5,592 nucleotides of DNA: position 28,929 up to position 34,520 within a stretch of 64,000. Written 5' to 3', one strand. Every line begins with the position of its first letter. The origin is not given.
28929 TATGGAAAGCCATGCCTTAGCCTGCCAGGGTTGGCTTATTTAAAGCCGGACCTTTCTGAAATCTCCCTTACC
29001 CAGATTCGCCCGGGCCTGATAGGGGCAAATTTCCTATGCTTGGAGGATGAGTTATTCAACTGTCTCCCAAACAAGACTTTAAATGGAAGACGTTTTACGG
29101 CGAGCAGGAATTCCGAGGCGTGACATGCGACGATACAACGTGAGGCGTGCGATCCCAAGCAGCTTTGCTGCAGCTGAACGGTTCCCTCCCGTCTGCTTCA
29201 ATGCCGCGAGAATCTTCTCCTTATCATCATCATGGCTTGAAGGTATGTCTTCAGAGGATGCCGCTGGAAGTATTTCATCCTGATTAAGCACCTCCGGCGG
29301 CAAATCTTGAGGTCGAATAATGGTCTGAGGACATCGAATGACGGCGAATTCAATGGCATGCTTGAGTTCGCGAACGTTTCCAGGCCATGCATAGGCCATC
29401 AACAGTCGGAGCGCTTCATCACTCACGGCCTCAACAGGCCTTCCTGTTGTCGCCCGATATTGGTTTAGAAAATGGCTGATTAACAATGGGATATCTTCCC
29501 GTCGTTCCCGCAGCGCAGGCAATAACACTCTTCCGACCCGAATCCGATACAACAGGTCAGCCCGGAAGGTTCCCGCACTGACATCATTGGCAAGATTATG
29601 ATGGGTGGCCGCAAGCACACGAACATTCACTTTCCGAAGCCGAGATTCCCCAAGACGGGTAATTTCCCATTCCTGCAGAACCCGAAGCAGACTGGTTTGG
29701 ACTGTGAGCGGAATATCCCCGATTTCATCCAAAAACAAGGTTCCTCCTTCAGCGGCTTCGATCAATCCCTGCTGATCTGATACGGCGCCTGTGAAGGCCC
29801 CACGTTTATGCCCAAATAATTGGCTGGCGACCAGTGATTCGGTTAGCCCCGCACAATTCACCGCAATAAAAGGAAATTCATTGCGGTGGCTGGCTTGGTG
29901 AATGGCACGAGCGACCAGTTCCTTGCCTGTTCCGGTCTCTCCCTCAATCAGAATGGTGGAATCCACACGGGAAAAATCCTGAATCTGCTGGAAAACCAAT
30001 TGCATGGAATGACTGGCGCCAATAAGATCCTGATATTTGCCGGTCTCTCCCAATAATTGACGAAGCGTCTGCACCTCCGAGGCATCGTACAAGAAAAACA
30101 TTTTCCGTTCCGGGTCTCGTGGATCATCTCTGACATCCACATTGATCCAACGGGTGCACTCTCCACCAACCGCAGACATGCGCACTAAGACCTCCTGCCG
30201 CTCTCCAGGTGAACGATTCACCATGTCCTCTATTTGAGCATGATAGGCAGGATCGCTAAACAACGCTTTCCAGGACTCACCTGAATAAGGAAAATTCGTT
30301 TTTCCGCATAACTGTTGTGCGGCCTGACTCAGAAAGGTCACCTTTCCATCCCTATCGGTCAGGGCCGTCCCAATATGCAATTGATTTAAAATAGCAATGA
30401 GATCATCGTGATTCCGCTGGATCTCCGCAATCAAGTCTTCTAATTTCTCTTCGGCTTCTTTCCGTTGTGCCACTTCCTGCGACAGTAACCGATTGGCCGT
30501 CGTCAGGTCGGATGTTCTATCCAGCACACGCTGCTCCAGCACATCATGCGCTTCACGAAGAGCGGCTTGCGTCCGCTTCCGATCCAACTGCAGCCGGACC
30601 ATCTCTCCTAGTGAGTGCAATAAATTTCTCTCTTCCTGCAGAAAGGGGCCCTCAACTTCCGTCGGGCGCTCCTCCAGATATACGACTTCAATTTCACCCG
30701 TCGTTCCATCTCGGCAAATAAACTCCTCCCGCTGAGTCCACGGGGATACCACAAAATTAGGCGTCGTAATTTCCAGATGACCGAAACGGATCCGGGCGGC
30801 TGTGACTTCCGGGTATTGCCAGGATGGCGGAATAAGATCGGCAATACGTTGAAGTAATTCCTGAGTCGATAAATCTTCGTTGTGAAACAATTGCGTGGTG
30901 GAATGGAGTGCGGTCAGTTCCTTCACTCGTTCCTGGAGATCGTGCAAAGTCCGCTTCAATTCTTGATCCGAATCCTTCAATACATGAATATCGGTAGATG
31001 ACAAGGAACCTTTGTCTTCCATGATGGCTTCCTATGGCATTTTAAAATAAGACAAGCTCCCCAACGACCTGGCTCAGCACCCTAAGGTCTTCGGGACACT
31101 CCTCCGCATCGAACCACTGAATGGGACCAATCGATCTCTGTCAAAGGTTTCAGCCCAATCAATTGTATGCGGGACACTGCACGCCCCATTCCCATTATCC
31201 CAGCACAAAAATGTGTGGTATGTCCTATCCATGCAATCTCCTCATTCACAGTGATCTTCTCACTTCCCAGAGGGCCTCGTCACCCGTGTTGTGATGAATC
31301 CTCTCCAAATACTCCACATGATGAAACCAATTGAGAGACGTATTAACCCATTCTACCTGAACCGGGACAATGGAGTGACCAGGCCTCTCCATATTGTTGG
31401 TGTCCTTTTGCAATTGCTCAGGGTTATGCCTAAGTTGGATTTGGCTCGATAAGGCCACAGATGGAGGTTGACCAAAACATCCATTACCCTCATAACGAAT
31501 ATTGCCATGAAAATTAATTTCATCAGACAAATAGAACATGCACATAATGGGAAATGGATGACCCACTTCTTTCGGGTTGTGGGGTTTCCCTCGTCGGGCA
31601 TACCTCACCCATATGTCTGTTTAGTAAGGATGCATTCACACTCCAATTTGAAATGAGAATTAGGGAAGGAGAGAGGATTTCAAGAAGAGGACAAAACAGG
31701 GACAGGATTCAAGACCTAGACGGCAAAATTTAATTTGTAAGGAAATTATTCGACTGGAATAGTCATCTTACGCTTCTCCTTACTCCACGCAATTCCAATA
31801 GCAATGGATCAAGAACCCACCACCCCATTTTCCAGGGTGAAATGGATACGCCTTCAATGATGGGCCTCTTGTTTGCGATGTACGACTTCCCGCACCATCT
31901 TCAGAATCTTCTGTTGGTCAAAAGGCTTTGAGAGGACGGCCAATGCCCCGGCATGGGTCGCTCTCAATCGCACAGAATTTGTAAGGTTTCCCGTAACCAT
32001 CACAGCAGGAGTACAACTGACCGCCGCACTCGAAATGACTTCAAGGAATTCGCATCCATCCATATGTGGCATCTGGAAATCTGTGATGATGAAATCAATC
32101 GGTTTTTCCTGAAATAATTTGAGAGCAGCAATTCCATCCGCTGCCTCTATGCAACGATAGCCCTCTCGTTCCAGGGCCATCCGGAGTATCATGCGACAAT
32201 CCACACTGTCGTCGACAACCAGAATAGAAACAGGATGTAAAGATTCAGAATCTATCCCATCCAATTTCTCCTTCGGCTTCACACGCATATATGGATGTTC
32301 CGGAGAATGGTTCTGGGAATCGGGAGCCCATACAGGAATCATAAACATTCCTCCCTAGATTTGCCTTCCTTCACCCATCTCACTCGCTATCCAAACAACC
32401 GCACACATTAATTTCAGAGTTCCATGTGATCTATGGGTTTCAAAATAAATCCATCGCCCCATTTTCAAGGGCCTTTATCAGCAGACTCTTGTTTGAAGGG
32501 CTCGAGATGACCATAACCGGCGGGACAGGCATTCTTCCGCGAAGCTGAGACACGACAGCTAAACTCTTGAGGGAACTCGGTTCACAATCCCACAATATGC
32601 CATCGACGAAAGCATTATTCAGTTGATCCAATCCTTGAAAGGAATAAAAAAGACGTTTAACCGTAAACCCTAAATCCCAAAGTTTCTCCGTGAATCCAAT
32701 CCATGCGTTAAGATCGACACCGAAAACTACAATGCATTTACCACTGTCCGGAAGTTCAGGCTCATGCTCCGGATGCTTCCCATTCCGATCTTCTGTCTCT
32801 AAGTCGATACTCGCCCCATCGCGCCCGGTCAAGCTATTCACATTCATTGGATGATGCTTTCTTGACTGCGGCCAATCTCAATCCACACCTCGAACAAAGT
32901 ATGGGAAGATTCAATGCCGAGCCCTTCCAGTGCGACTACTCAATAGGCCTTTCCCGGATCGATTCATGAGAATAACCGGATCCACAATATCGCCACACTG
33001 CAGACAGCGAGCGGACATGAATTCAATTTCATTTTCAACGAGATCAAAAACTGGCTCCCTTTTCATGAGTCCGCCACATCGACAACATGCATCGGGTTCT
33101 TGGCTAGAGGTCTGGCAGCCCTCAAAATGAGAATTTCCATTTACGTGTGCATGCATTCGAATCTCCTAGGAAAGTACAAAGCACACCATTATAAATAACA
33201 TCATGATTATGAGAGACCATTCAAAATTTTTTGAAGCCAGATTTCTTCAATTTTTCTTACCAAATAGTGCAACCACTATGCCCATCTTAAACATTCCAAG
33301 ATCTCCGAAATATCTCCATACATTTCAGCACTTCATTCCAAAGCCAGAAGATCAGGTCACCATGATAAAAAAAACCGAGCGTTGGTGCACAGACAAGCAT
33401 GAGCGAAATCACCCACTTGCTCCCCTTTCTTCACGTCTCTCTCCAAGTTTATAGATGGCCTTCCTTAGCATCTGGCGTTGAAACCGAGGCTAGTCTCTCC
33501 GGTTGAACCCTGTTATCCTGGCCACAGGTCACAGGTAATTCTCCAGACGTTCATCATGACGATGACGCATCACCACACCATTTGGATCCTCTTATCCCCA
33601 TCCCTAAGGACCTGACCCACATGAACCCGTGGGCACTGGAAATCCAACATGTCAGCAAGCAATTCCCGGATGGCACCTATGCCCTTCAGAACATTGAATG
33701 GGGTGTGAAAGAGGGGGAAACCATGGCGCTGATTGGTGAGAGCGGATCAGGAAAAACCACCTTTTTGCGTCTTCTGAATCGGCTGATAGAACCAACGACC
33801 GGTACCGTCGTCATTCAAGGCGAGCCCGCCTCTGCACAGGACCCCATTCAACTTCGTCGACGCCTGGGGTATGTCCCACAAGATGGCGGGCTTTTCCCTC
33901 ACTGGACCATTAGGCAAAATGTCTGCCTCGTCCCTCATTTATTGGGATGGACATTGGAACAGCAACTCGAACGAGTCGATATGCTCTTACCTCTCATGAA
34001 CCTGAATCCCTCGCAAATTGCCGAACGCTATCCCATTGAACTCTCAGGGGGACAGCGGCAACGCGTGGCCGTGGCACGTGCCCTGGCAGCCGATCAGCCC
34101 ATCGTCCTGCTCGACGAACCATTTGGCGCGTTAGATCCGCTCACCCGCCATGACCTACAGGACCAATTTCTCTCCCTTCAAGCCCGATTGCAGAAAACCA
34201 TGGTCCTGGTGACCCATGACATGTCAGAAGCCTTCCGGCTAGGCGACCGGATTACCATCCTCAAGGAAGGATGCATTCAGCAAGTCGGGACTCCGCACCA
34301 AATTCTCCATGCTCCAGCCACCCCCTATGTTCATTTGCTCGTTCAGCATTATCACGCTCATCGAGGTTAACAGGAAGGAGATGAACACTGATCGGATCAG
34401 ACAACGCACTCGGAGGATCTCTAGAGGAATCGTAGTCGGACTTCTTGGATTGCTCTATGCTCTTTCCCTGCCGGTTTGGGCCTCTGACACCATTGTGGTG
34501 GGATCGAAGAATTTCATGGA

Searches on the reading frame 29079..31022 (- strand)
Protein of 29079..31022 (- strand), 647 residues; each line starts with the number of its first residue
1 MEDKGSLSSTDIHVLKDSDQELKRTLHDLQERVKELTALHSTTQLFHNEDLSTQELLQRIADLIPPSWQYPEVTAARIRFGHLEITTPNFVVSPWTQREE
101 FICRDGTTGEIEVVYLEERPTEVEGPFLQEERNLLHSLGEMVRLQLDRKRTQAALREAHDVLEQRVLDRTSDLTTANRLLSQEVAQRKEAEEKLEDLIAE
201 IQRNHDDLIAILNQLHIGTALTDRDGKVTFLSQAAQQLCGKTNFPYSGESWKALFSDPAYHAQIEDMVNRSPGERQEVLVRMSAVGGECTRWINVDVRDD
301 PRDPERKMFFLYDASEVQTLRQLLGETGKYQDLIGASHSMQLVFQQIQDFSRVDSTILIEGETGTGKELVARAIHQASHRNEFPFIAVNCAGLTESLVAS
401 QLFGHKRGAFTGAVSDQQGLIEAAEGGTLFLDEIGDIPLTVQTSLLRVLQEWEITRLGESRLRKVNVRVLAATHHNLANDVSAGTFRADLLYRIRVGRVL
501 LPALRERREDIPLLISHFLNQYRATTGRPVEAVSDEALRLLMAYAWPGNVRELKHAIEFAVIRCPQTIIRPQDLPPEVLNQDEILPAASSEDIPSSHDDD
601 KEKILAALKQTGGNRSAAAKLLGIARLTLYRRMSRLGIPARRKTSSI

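Call 17: search_protein_families(library=pfam, proteins=[window:29079-31022:-], max_evalue=0.001)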
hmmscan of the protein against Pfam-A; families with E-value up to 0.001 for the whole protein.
window:29079-31022:- (647 aa): 9 families
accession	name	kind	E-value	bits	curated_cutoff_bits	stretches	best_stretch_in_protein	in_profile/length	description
PF00158.32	Sigma54_activat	-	6.8e-66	221.5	20.2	1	333-497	1-165/168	Sigma-54 interaction domain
PF25601.1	AAA_lid_14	-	7.8e-29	99.8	27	1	505-583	1-79/87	AAA+ ATPase lid domain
PF14532.12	Sigma54_activ_2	-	1.9e-16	61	25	1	334-504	1-138/138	Sigma-54 interaction domain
PF02954.25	HTH_8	-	3.8e-12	46.2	22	1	600-635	6-41/42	Bacterial regulatory protein, Fis family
PF07724.20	AAA_2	-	6e-08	33.3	27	1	355-458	4-108/166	AAA domain (Cdc48 subfamily)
PF07728.20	AAA_5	-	3e-07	31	22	1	357-475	2-123/139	AAA domain (dynein-related subfamily)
PF00004.35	AAA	-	7.7e-06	26.8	21.2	1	357-475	1-110/131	ATPase family associated with various cellular activities (AAA)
PF00989.32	PAS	-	4.6e-05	23.8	22.6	1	210-286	5-82/113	PAS fold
PF08448.16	PAS_4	-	0.00023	21.8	23.1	1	212-270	1-58/110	PAS fold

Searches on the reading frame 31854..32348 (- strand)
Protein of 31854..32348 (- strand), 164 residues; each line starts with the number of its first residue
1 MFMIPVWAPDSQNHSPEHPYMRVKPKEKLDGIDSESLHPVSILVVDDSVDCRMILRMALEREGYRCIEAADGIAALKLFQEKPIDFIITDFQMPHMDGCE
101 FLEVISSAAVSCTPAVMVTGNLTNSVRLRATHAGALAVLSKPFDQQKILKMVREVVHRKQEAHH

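Call 17: search_protein_families(library=pfam, proteins=[window:31854-32348:-], max_evalue=0.001)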
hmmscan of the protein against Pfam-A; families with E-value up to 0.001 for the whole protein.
window:31854-32348:- (164 aa): 1 family
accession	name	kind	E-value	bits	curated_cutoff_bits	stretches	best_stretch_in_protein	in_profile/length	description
PF00072.30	Response_reg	-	1.4e-26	93.3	30.2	1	42-153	1-111/111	Response regulator receiver domain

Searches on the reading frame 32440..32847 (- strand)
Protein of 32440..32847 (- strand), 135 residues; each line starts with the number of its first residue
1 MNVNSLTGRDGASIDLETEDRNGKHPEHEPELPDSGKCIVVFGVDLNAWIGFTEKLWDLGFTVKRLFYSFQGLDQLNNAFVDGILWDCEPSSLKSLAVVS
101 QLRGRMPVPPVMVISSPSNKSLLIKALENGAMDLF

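Call 18: search_protein_families(library=pfam, proteins=[window:32440-32847:-], max_evalue=0.001)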
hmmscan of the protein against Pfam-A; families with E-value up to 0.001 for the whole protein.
window:32440-32847:- (135 aa): 1 family
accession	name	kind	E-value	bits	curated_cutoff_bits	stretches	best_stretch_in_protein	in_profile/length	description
PF00072.30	Response_reg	-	3e-05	24.6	30.2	1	59-134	21-96/111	Response regulator receiver domain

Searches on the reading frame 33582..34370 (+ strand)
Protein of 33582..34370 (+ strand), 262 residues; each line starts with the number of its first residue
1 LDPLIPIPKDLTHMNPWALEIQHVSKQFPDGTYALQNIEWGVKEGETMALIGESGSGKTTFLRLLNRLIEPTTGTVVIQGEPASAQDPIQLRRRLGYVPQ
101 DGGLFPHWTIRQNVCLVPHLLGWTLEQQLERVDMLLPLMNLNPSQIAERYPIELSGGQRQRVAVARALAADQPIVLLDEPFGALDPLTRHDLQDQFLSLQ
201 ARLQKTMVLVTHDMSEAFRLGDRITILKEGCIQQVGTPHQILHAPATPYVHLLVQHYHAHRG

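Call 18: search_protein_families(library=pfam, proteins=[window:33582-34370:+], max_evalue=0.001)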
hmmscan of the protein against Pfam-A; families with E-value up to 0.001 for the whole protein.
window:33582-34370:+ (262 aa): 5 families
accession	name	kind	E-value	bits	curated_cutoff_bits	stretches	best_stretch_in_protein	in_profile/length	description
PF00005.33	ABC_tran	-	1.7e-35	123.1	25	1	35-181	1-136/137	ABC transporter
PF13304.12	AAA_21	-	1.3e-06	29.2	27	0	48-69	2-23/304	AAA domain, putative AbiEii toxin, Type IV TA system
PF02463.25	SMC_N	-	0.00024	21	40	0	134-222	125-209/220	RecF/RecN/SMC N terminal domain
PF13401.12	AAA_22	-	0.00063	20.5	27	0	47-79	7-42/130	AAA domain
PF13191.12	AAA_16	-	0.00069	20.6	32.6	0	44-85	21-63/167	AAA ATPase domain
